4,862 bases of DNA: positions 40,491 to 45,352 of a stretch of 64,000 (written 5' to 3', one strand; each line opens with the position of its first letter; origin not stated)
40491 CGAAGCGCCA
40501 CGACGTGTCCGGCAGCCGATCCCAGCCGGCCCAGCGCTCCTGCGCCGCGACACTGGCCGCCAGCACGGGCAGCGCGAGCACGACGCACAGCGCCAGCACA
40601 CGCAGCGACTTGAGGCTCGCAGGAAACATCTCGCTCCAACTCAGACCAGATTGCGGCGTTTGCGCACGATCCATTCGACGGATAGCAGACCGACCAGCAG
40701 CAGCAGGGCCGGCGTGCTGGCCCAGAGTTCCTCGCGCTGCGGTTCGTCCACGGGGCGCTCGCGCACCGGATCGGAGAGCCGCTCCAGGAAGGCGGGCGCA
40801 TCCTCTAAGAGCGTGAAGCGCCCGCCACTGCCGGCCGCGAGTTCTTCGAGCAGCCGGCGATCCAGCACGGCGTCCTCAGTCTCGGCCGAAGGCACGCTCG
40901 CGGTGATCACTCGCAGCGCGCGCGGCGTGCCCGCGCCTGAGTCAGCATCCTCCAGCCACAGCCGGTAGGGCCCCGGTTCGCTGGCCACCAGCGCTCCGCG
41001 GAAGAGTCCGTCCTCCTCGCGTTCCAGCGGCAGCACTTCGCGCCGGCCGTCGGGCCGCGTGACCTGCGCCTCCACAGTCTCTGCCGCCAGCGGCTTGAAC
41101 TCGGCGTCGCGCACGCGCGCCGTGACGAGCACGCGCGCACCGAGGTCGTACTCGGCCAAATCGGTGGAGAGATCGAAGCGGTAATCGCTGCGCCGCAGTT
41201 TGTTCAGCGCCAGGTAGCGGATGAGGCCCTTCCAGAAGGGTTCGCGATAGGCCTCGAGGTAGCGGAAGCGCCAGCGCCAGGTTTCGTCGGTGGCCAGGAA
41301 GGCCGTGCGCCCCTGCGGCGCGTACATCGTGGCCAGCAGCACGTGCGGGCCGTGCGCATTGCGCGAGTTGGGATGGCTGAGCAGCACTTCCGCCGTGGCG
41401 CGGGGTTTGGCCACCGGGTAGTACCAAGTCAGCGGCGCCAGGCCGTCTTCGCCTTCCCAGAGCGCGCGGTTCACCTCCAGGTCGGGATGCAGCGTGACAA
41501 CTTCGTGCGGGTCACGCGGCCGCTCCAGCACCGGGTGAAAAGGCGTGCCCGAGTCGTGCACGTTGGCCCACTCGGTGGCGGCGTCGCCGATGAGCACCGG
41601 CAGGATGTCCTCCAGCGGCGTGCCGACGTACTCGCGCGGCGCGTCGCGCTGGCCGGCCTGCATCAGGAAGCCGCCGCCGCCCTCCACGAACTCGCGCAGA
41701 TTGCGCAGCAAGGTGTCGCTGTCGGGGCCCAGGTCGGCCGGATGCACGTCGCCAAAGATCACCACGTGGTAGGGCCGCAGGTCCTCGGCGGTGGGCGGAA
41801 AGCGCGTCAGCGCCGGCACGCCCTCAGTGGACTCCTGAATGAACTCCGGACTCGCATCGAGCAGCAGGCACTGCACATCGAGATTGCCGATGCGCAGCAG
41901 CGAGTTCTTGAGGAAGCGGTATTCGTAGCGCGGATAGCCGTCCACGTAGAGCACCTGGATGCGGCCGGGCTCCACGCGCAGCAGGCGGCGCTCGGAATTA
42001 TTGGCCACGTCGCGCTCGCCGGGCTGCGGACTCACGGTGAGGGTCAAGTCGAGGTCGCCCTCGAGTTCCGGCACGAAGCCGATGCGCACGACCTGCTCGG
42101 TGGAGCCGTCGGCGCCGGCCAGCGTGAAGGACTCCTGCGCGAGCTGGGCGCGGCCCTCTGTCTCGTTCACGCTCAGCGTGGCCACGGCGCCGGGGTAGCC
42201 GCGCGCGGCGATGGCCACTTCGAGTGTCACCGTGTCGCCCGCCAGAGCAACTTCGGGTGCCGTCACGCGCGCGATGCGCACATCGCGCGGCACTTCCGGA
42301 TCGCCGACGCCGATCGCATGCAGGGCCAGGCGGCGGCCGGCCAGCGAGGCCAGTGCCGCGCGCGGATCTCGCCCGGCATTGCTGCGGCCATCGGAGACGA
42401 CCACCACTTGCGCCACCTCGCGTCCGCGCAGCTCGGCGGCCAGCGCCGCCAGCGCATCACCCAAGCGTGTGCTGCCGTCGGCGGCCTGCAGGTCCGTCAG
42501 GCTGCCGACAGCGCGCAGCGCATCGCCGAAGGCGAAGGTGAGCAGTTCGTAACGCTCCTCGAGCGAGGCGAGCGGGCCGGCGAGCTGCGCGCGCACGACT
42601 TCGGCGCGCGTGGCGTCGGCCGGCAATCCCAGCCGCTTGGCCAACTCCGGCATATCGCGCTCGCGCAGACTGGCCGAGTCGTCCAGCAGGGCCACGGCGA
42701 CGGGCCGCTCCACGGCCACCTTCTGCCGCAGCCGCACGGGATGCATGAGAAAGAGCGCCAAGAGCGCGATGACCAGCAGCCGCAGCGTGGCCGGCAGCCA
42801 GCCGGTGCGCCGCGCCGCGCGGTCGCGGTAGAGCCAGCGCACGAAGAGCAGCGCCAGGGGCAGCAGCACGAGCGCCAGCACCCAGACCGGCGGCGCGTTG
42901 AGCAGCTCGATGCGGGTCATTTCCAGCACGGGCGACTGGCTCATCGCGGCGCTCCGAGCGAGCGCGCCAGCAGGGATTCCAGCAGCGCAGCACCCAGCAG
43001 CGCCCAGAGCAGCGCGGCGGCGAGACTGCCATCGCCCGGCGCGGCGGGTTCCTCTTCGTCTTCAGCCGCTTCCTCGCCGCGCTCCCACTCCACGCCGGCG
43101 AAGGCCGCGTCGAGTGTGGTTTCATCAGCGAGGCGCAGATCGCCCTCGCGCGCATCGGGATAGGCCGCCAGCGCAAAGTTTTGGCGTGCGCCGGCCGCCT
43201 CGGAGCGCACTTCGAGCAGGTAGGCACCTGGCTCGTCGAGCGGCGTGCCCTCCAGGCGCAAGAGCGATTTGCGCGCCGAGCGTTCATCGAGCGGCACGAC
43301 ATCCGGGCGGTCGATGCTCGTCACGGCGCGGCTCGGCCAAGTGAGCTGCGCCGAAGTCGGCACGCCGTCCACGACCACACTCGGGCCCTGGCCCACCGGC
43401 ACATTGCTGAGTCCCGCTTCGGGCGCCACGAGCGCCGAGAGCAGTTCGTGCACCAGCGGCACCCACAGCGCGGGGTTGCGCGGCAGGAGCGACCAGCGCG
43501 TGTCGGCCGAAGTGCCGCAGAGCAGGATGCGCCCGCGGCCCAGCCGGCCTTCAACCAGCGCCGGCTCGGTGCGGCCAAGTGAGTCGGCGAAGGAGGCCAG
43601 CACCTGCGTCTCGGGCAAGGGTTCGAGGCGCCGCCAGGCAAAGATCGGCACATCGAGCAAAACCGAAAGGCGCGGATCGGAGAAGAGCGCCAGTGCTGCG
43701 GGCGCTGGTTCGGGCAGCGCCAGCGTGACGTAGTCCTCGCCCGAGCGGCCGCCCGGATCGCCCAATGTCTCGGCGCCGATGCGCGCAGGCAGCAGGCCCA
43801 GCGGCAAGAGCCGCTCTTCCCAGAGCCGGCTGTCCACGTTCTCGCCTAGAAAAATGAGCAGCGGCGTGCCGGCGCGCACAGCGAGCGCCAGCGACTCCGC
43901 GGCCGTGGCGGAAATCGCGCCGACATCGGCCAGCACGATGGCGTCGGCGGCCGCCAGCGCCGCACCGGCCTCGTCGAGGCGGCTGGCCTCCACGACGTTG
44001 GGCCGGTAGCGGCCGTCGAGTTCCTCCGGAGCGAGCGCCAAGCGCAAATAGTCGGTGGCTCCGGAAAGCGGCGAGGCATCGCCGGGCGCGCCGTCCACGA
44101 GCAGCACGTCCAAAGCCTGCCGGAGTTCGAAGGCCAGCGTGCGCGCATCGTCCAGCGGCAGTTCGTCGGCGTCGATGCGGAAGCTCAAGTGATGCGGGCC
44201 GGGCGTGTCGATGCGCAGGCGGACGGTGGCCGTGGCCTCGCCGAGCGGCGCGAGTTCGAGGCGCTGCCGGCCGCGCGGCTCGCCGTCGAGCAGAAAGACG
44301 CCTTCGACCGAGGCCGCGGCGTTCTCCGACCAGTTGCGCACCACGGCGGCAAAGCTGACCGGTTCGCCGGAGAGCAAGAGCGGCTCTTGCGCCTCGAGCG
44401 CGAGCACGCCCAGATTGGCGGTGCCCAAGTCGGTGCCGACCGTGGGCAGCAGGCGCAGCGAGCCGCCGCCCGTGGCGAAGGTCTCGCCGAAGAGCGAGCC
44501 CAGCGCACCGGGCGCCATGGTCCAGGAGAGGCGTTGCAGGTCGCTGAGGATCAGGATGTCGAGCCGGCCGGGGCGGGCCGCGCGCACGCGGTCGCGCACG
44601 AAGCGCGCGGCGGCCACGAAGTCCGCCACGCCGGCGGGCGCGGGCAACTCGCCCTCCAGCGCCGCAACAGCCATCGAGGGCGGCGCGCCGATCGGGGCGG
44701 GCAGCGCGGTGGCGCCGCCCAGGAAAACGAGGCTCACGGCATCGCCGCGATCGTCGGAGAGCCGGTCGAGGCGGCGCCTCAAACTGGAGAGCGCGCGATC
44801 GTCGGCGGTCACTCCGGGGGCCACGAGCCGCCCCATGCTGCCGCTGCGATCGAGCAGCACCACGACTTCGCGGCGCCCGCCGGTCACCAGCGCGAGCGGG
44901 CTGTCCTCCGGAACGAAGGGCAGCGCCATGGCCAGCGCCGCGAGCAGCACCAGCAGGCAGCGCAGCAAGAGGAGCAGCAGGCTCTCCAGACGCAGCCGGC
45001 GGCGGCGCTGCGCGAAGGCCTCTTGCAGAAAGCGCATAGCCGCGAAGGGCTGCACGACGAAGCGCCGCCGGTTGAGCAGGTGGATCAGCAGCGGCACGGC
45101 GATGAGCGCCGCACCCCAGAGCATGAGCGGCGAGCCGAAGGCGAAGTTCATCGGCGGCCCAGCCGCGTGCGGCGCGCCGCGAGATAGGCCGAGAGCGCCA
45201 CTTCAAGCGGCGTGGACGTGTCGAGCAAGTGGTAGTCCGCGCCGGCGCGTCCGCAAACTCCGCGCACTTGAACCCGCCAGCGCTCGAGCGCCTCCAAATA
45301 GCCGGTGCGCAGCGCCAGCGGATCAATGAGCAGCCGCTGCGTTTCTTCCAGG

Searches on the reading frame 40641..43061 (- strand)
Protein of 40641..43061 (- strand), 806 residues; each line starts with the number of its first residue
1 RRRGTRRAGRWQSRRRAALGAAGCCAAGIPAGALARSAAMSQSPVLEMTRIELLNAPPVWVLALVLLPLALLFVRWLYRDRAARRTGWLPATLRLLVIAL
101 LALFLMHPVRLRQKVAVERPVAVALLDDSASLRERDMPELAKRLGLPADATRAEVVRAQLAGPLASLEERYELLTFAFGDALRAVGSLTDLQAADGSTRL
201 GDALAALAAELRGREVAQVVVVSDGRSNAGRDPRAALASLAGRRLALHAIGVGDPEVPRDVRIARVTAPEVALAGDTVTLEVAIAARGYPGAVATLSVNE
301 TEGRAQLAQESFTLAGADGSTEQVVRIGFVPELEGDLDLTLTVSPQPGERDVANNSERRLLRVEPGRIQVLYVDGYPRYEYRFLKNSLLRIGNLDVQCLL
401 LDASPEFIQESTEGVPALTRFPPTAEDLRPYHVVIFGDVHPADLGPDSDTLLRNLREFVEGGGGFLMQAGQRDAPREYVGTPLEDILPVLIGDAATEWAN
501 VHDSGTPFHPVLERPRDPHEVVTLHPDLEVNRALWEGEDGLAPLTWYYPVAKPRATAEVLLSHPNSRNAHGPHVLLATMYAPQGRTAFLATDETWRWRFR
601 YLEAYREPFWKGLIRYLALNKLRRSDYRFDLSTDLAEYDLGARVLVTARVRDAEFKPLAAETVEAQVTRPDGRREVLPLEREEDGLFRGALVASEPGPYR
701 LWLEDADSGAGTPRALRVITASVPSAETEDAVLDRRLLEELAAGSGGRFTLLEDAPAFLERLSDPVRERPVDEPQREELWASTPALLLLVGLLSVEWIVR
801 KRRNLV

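Call 34: search_protein_families(library=pfam, proteins=[window:40641-43061:-], max_evalue=0.0001)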
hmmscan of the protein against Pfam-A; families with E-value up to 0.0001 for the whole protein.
window:40641-43061:- (806 aa): 0 families

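Call 68: search_protein_families(library=pfam, proteins=[window:40641-43061:-], max_evalue=0.001)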
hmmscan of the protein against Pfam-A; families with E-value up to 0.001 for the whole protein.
window:40641-43061:- (806 aa): 1 family
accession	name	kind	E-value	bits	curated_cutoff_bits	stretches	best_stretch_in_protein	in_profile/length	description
PF00092.34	VWA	-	0.00026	21.7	23.8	1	181-256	64-143/174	von Willebrand factor type A domain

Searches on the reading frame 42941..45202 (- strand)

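Call 34: search_protein_families(library=pfam, proteins=[window:42941-45202:-], max_evalue=0.0001)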
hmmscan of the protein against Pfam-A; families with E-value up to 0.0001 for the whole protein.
window:42941-45202:- (753 aa): 1 family
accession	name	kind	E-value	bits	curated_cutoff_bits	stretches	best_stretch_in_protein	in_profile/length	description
PF07584.16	BatA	-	1.3e-15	58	25.9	1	18-95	1-77/77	Aerotolerance regulator N-terminal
